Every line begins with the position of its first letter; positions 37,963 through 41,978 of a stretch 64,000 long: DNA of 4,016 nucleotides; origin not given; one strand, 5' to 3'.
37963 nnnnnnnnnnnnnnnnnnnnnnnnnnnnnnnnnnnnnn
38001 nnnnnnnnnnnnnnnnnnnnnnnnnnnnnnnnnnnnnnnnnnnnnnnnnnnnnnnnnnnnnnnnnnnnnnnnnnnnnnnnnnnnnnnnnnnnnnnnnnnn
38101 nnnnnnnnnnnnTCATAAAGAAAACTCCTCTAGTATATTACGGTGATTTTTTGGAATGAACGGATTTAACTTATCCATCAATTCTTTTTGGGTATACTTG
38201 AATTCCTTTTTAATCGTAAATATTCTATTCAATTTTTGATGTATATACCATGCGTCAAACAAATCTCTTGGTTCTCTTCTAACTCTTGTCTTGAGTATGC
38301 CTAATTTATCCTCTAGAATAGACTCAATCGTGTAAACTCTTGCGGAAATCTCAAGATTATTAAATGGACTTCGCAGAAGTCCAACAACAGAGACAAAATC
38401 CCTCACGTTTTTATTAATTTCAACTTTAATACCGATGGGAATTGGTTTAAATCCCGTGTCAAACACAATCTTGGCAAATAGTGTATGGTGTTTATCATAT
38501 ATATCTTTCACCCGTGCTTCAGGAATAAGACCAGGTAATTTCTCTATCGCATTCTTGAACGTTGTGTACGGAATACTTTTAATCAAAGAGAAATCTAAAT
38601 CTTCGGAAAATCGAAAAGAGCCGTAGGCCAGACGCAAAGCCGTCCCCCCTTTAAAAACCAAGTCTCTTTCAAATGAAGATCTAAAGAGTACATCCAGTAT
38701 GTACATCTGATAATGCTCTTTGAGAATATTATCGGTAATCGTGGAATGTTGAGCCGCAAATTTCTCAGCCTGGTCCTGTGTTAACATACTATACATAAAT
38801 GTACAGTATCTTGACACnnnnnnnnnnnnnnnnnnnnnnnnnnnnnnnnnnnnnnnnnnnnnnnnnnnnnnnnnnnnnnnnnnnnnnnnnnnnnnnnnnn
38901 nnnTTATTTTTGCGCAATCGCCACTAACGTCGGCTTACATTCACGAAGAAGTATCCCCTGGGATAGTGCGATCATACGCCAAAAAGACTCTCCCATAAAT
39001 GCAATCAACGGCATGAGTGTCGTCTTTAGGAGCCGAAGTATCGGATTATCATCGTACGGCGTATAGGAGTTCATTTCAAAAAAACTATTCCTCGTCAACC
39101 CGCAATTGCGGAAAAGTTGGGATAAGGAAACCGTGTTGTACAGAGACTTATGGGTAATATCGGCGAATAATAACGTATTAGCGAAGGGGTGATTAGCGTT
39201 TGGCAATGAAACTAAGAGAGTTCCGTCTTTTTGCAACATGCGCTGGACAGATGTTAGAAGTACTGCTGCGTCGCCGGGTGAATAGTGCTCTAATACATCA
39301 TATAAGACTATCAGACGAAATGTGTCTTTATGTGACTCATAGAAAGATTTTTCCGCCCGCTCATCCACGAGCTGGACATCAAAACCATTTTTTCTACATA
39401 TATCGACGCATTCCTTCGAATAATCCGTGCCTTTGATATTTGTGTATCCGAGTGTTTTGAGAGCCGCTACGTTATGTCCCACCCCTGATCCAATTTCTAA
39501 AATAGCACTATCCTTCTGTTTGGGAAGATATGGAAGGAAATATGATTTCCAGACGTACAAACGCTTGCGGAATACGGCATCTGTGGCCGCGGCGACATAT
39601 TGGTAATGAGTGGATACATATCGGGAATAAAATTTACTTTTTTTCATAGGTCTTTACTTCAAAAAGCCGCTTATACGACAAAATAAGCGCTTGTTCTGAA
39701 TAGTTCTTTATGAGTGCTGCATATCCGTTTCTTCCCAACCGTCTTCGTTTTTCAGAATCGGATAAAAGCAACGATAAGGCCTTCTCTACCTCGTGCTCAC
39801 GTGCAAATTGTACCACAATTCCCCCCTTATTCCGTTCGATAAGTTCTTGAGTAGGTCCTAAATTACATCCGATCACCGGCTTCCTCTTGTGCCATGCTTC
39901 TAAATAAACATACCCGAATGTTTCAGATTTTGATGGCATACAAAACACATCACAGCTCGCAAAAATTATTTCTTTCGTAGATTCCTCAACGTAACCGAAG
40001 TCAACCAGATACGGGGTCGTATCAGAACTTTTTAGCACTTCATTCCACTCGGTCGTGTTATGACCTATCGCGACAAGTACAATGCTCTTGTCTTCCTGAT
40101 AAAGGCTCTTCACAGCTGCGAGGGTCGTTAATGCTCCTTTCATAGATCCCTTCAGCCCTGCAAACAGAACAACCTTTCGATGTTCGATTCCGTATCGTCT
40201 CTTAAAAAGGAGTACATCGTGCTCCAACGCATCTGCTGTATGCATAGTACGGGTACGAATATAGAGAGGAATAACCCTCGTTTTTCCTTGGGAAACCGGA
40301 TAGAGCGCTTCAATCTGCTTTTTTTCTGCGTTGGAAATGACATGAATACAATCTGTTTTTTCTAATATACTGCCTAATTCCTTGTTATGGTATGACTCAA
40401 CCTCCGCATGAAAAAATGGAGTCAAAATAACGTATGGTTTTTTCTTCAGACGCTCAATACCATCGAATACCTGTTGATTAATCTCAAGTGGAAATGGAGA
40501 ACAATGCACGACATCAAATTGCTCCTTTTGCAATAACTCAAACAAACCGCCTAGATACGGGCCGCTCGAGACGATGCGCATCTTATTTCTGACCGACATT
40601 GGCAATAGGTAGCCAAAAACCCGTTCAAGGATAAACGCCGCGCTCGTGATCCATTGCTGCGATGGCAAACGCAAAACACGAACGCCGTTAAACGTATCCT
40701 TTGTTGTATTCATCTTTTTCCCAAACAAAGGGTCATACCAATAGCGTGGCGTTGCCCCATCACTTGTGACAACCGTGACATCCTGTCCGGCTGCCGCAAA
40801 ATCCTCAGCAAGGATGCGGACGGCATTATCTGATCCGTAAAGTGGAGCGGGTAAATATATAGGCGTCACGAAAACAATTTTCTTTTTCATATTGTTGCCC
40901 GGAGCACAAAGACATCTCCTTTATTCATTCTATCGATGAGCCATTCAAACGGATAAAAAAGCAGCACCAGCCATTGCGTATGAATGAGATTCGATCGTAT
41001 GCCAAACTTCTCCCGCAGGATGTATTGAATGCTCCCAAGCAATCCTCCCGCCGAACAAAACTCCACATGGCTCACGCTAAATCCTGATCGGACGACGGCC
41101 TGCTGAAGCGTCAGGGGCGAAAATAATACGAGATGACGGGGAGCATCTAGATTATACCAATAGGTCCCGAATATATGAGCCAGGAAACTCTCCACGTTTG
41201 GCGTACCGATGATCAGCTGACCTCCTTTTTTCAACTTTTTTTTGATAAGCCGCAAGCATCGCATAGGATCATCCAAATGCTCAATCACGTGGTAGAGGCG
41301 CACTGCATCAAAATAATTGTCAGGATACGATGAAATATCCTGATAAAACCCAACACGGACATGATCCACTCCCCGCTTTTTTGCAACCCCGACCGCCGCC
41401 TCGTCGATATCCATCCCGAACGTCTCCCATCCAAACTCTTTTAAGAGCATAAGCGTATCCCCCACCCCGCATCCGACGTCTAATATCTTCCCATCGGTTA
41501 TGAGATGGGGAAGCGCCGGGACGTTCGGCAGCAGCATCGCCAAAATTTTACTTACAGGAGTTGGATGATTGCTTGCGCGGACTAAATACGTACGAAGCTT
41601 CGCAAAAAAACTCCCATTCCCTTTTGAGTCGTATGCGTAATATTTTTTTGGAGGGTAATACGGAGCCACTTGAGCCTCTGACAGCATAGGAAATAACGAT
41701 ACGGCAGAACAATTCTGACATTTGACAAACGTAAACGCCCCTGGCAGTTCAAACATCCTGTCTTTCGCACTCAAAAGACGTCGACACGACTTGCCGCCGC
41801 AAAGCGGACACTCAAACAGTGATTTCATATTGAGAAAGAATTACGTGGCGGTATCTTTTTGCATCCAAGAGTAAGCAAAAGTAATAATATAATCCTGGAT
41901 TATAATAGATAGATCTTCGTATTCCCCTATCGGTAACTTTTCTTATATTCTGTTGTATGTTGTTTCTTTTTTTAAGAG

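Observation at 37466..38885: AbiEi/AbiEii toxin-antitoxin cassette inserted into the glycan locus, bracketed by a 47-bp duplication of the neighbouring GT2 gene start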

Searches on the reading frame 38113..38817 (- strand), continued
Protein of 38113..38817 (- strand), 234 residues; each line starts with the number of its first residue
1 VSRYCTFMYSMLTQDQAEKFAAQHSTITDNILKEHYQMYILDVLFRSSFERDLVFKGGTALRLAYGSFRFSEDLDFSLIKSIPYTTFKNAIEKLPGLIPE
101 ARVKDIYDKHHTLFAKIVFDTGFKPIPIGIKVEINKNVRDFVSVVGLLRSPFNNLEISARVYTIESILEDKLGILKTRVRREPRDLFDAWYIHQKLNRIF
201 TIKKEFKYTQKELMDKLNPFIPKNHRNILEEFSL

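Call 81: find_related_loci(query=window:38113-38796:-, collection=viral_contigs, flank=5000)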
Query window:38113-38796:- (227 aa) in viral_contigs; peptide patterns used: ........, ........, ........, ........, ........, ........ (x = any residue, [..] = any of these).
15 stretches matched a pattern, but none encodes a relative of the query by tblastn (E <= 1e-3).

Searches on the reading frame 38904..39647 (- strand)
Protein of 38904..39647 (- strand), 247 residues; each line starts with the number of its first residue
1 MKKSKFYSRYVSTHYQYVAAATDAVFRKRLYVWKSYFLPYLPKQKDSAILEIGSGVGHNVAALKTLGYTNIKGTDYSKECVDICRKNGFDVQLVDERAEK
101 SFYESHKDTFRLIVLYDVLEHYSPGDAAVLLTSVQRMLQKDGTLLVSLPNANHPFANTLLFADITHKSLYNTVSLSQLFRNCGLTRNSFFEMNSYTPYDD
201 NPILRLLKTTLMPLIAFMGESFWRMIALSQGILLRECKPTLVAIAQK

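Call 4: search_protein_families(library=pfam, proteins=[window:38904-39647:-], max_evalue=0.01)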
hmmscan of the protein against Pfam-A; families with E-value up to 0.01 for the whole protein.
window:38904-39647:- (247 aa): 6 families
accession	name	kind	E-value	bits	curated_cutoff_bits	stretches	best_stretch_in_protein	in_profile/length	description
PF13489.12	Methyltransf_23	-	2.2e-16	60.5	27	1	31-185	7-160/164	Methyltransferase domain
PF13649.12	Methyltransf_25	-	1.3e-10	42.3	27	1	49-142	1-97/97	Methyltransferase domain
PF08241.18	Methyltransf_11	-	2.4e-10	41.4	21.2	1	50-145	1-94/95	Methyltransferase domain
PF13847.12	Methyltransf_31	-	1.8e-07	31.4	27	1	44-171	2-129/145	Methyltransferase domain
PF08242.18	Methyltransf_12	-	3.4e-07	31.3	30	1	50-144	1-98/98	Methyltransferase domain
PF07021.18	MetW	-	0.0038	17.3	21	1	46-152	14-113/193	Methionine biosynthesis protein MetW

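Call 7: find_encoding_contigs(protein=window:38904-39647:-, flank=6000, max_places=10)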
Protein window:38904-39647:- (247 aa): 10 contigs read that carry it; 7 places shown.
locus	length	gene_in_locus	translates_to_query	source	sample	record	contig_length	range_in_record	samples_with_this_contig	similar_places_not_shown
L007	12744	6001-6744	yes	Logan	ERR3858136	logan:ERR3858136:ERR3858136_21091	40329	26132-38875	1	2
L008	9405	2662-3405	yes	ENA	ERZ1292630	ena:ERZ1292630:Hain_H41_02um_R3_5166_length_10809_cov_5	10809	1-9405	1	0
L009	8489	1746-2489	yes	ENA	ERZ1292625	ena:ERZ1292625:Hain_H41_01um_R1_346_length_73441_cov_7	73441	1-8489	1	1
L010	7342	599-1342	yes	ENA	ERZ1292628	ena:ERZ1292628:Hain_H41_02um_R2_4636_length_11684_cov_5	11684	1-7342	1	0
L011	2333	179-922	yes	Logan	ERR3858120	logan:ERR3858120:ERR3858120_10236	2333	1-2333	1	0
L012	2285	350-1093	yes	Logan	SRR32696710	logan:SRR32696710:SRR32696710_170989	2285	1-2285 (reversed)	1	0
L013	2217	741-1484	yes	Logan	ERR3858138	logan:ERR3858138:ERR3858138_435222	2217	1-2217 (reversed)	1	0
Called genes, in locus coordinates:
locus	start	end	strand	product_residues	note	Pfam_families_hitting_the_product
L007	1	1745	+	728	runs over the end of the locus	-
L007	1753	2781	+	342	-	PF01073:3Beta_HSD, PF01370:Epimerase, PF02719:Polysacc_synt_2 (weak), PF04321:RmlD_sub_bind, PF07993:NAD_binding_4 (faint), PF13460:NAD_binding_10, PF16363:GDP_Man_Dehyd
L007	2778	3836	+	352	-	PF00535:Glycos_transf_2, PF10111:Glyco_tranf_2_2, PF13641:Glyco_tranf_2_3, PF13632:Glyco_trans_2_3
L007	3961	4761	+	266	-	PF13489:Methyltransf_23, PF07021:MetW, PF13847:Methyltransf_31, PF08241:Methyltransf_11, PF08242:Methyltransf_12, PF13649:Methyltransf_25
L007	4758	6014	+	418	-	PF13439:Glyco_transf_4 (weak), PF13579:Glyco_trans_4_4 (weak), PF00534:Glycos_transf_1, PF13692:Glyco_trans_1_4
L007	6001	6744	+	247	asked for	PF13489:Methyltransf_23, PF13847:Methyltransf_31, PF08241:Methyltransf_11, PF08242:Methyltransf_12 (weak), PF13649:Methyltransf_25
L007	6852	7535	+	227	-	PF08843:AbiEii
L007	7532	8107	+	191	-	-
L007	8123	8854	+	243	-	PF00535:Glycos_transf_2, PF13641:Glyco_tranf_2_3 (weak)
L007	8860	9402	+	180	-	PF00132:Hexapep (weak), PF14602:Hexapep_2 (weak)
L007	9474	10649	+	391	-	PF01041:DegT_DnrJ_EryC1, PF00155:Aminotran_1_2, PF01053:Cys_Met_Meta_PP (weak), PF01212:Beta_elim_lyase (weak)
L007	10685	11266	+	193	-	PF18915:DUF5667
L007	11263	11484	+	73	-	-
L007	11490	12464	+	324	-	PF01073:3Beta_HSD, PF01370:Epimerase, PF02719:Polysacc_synt_2, PF04321:RmlD_sub_bind, PF16363:GDP_Man_Dehyd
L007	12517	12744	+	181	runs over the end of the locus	PF13439:Glyco_transf_4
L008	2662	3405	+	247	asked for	PF13489:Methyltransf_23, PF13847:Methyltransf_31, PF08241:Methyltransf_11, PF08242:Methyltransf_12 (weak), PF13649:Methyltransf_25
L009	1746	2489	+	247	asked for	PF13489:Methyltransf_23, PF13847:Methyltransf_31, PF08241:Methyltransf_11, PF08242:Methyltransf_12 (weak), PF13649:Methyltransf_25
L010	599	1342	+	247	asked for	PF13489:Methyltransf_23, PF13847:Methyltransf_31, PF08241:Methyltransf_11, PF08242:Methyltransf_12 (weak), PF13649:Methyltransf_25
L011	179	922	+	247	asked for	PF13489:Methyltransf_23, PF13847:Methyltransf_31, PF08241:Methyltransf_11, PF08242:Methyltransf_12 (weak), PF13649:Methyltransf_25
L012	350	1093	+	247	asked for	PF13489:Methyltransf_23, PF13847:Methyltransf_31, PF08241:Methyltransf_11, PF08242:Methyltransf_12 (weak), PF13649:Methyltransf_25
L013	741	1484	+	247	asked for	PF13489:Methyltransf_23, PF13847:Methyltransf_31, PF08241:Methyltransf_11, PF08242:Methyltransf_12 (weak), PF13649:Methyltransf_25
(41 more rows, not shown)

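Call 9: search_protein_families(library=ncbifam, proteins=[window:38904-39647:-], max_evalue=0.01)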
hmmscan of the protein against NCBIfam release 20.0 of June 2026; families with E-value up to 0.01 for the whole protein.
window:38904-39647:- (247 aa): 11 families
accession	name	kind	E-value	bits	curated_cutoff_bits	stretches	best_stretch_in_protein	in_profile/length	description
TIGR01983.1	UbiG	equivalog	3.5e-07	29.7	102.95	1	43-152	47-157/228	bifunctional 2-polyprenyl-6-hydroxyphenol methylase/3-demethylubiquinol 3-O-methyltransferase UbiG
NF043040.1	corrin_prot_MT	hypoth_equivalog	8.6e-06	25.3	180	1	44-146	40-147/216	corrinoid protein-associated methyltransferase CpaM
NF053839.1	CPFASynBruc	equivalog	1.4e-05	24.2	600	1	44-148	173-279/410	cyclopropane fatty acid synthase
NF045667.1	MTase_DVU1556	equivalog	5.9e-05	22.6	155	1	44-147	21-120/213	DVU_1556 family methyltransferase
TIGR02081.1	metW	equivalog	0.00014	21.5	189.5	1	45-153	13-114/194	methionine biosynthesis protein MetW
TIGR02021.1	BchM-ChlM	equivalog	0.00052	19.5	158.9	1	37-138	44-147/218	magnesium protoporphyrin IX methyltransferase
TIGR03587.1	Pse_Me-ase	hypoth_equivalog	0.00065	19.9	112.05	1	44-134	42-130/204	pseudaminic acid biosynthesis-associated methylase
TIGR02072.1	BioC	equivalog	0.0012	18.7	184.95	1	39-147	28-133/244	malonyl-ACP O-methyltransferase BioC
TIGR01934.1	MenG_MenH_UbiE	subfamily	0.0021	17.4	158.35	1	32-105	26-104/223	ubiquinone/menaquinone biosynthesis methyltransferase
NF007375.0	PRK09880.1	equivalog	0.0031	16.3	469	1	58-122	184-246/344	L-idonate 5-dehydrogenase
NF008686.0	PRK11705.1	equivalog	0.0055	15.8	400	1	44-146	166-265/383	cyclopropane fatty acyl phospholipid synthase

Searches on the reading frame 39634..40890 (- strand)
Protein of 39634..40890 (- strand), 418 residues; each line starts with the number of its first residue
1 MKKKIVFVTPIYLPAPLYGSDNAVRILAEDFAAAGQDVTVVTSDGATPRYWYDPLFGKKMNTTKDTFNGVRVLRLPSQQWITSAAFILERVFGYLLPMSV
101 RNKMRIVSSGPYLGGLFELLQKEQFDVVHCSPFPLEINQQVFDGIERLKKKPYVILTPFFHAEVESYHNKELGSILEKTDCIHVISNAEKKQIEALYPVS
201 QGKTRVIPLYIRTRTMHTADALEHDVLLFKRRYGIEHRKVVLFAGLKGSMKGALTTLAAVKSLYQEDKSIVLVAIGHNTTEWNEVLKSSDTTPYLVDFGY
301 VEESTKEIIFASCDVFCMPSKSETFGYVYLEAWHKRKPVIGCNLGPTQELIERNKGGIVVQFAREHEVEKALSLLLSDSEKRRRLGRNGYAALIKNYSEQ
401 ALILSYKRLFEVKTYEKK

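Call 4: search_protein_families(library=pfam, proteins=[window:39634-40890:-], max_evalue=0.01)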
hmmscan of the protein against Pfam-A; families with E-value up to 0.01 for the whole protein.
window:39634-40890:- (418 aa): 5 families
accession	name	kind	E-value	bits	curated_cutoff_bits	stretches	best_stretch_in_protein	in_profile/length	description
PF00534.26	Glycos_transf_1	-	8.1e-22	78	26.4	1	233-390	9-170/172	Glycosyl transferases group 1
PF13692.12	Glyco_trans_1_4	-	2e-16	61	27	1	239-378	2-142/142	Glycosyl transferases group 1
PF13439.12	Glyco_transf_4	-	8.5e-08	32.8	28.5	1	22-209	6-164/170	Glycosyltransferase Family 4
PF13579.12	Glyco_trans_4_4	-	8.1e-07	29.9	29.7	1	20-208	3-156/158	Glycosyl transferase 4-like domain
PF20706.3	GT4-conflict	-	0.0025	17.3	26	1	237-340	197-309/385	Family 4 Glycosyltransferase in conflict systems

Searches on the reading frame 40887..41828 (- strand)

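Call 4: search_protein_families(library=pfam, proteins=[window:40887-41828:-], max_evalue=0.01)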
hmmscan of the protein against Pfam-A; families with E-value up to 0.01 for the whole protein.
window:40887-41828:- (313 aa): 9 families
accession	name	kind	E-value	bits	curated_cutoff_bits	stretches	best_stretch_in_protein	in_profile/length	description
PF13489.12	Methyltransf_23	-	4.4e-26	92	27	1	106-254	17-163/164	Methyltransferase domain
PF08241.18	Methyltransf_11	-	9.9e-19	68.2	21.2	1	116-207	1-95/95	Methyltransferase domain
PF13847.12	Methyltransf_31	-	8.2e-13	48.7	27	1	113-216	5-118/145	Methyltransferase domain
PF08242.18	Methyltransf_12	-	1.3e-12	48.7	30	1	116-205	1-98/98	Methyltransferase domain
PF13649.12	Methyltransf_25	-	2.8e-12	47.6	27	1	115-203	1-97/97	Methyltransferase domain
PF07021.18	MetW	-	1.6e-11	44.7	21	1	109-212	10-112/193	Methionine biosynthesis protein MetW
PF08003.17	Methyltransf_9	-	0.00025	20.6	23.8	1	106-213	108-223/315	Protein of unknown function (DUF1698)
PF01209.24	Ubie_methyltran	-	0.0013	18.5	20.1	1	113-207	49-151/233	ubiE/COQ5 methyltransferase family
PF05175.20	MTS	-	0.0034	17.5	23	1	99-152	23-74/170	Methyltransferase small domain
